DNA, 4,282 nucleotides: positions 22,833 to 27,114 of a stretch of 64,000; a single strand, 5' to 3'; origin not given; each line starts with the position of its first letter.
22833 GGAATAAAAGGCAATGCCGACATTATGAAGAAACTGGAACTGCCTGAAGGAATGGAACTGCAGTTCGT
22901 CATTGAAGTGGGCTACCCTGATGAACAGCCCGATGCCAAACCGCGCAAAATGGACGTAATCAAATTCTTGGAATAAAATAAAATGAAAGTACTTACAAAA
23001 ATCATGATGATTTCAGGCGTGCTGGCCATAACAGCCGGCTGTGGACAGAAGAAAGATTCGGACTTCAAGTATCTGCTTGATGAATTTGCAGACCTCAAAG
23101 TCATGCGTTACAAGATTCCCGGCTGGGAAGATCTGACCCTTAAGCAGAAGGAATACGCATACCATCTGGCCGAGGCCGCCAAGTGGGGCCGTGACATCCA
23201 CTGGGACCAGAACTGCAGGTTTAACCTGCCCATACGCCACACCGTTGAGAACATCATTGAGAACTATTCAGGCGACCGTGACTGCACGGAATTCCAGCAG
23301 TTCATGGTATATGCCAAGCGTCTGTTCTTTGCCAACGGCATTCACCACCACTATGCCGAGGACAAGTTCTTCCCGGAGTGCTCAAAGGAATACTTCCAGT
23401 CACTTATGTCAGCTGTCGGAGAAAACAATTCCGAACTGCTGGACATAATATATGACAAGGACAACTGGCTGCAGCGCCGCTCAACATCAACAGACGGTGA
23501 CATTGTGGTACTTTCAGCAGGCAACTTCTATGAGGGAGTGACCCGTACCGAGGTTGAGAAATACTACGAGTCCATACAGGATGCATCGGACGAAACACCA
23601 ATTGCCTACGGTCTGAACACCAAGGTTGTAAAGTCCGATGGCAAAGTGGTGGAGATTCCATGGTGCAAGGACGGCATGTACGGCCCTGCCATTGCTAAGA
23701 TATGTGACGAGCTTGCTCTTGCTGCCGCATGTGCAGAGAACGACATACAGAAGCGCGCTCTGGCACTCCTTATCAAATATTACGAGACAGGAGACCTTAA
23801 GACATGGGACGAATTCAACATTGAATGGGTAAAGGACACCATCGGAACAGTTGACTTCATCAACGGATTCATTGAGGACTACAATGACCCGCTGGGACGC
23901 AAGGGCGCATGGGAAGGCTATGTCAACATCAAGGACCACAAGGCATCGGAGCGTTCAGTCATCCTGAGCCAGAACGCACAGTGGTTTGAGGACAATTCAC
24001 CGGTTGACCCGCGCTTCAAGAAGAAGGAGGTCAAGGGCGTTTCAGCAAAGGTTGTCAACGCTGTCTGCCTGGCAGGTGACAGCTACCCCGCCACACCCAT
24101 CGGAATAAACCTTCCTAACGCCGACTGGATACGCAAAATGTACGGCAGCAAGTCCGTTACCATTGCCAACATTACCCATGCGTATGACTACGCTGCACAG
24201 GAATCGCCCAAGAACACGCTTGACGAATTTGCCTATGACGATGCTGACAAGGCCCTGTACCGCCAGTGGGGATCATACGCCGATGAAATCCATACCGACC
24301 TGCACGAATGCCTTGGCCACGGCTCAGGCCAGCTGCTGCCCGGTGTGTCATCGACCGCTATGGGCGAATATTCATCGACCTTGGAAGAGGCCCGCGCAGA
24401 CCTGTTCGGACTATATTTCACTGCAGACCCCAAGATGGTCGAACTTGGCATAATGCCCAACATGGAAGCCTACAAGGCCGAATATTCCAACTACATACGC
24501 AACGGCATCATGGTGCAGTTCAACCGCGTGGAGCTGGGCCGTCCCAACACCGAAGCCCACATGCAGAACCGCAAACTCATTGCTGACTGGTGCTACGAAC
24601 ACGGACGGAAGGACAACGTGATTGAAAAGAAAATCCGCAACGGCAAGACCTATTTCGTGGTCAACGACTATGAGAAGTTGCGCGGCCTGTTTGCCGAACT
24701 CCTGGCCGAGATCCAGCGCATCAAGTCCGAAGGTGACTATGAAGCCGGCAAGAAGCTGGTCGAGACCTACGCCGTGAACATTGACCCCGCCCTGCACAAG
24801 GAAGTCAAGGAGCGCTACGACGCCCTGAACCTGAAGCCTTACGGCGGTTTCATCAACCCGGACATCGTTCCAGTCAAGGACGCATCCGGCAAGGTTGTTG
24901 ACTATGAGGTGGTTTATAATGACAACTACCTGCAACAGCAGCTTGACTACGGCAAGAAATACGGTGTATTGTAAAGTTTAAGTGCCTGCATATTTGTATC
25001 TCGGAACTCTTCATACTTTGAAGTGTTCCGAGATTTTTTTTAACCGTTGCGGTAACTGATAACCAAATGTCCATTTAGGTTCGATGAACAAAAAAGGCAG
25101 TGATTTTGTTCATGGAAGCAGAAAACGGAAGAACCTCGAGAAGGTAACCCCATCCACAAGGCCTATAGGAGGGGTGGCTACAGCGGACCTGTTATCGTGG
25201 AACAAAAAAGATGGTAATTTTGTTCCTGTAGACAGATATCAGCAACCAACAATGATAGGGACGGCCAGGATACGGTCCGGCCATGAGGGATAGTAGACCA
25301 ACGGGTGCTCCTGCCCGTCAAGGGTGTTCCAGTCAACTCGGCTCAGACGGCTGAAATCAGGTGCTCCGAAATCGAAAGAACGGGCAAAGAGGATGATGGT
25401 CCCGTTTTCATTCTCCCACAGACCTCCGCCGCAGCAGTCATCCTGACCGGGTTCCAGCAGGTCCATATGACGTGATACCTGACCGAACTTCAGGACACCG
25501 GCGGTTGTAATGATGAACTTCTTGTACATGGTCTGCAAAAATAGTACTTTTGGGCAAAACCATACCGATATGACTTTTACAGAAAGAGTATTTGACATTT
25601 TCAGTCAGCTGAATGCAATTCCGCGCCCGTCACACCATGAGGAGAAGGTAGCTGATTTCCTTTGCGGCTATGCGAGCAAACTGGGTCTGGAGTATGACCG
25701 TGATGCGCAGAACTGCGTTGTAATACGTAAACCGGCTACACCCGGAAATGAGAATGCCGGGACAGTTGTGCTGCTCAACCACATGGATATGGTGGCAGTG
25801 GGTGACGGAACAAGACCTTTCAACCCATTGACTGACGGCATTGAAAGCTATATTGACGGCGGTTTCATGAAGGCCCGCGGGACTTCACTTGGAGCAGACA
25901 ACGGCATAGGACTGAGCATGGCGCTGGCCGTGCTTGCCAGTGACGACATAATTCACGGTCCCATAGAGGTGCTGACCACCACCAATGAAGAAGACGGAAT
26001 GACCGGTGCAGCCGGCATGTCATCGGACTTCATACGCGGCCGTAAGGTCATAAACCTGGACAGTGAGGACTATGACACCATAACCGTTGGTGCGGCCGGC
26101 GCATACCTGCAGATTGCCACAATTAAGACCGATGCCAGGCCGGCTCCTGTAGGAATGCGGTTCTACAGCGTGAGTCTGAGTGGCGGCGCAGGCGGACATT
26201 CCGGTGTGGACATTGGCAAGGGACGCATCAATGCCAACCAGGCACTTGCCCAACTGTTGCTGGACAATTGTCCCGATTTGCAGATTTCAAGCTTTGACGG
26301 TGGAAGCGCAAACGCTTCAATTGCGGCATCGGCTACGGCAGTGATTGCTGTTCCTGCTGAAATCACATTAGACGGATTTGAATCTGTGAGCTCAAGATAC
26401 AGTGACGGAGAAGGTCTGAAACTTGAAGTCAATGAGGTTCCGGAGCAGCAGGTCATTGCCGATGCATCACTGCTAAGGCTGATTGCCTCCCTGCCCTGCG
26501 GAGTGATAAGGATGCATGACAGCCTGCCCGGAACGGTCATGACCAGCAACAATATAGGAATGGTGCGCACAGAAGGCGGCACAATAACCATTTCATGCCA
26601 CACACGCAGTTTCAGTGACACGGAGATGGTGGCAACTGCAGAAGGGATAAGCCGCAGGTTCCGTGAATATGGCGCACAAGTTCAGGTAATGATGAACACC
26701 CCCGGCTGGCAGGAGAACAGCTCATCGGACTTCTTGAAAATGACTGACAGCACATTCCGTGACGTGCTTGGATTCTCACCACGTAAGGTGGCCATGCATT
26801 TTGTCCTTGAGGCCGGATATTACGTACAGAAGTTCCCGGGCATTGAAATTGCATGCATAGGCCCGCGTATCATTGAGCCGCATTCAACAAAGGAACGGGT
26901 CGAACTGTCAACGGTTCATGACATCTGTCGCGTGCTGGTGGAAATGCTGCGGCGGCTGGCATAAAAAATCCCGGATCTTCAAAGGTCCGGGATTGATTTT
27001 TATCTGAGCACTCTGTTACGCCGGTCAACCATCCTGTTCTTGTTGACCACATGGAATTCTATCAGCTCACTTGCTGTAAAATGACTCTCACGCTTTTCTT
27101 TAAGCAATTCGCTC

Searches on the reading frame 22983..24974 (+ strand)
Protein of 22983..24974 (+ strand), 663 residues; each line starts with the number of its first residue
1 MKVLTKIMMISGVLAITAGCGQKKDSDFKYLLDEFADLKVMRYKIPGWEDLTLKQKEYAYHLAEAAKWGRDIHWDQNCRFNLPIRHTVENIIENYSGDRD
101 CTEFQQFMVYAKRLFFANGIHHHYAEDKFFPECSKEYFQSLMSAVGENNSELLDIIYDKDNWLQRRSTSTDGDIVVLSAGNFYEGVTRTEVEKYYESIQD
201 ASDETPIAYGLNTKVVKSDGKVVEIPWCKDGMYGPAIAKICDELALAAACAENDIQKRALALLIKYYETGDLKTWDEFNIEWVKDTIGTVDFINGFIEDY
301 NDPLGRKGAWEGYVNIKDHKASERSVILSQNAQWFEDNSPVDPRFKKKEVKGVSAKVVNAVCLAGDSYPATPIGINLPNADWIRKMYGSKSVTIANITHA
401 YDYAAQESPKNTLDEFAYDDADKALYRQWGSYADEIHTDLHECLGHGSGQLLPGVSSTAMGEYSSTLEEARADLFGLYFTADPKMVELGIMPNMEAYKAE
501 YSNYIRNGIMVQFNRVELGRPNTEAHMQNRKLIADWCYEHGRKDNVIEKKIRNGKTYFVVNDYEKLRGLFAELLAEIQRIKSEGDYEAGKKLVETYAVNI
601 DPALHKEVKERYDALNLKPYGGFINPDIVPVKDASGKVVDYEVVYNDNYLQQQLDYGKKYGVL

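Call 24: search_protein_families(library=pfam, proteins=[window:22983-24974:+], max_evalue=0.0001)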
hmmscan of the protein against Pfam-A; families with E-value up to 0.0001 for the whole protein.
window:22983-24974:+ (663 aa): 1 family
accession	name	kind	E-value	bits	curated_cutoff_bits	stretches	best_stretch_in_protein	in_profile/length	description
PF03571.21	Peptidase_M49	-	2.5e-51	175.2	21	2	198-452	69-309/548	Peptidase family M49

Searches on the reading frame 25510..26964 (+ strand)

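Call 24: search_protein_families(library=pfam, proteins=[window:25510-26964:+], max_evalue=0.0001)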
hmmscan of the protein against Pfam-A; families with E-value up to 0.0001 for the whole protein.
window:25510-26964:+ (484 aa): 1 family
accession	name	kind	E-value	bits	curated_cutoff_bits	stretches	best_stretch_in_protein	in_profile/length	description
PF01546.33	Peptidase_M20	-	8.2e-12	45.9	24.6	1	88-481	2-205/206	Peptidase family M20/M25/M40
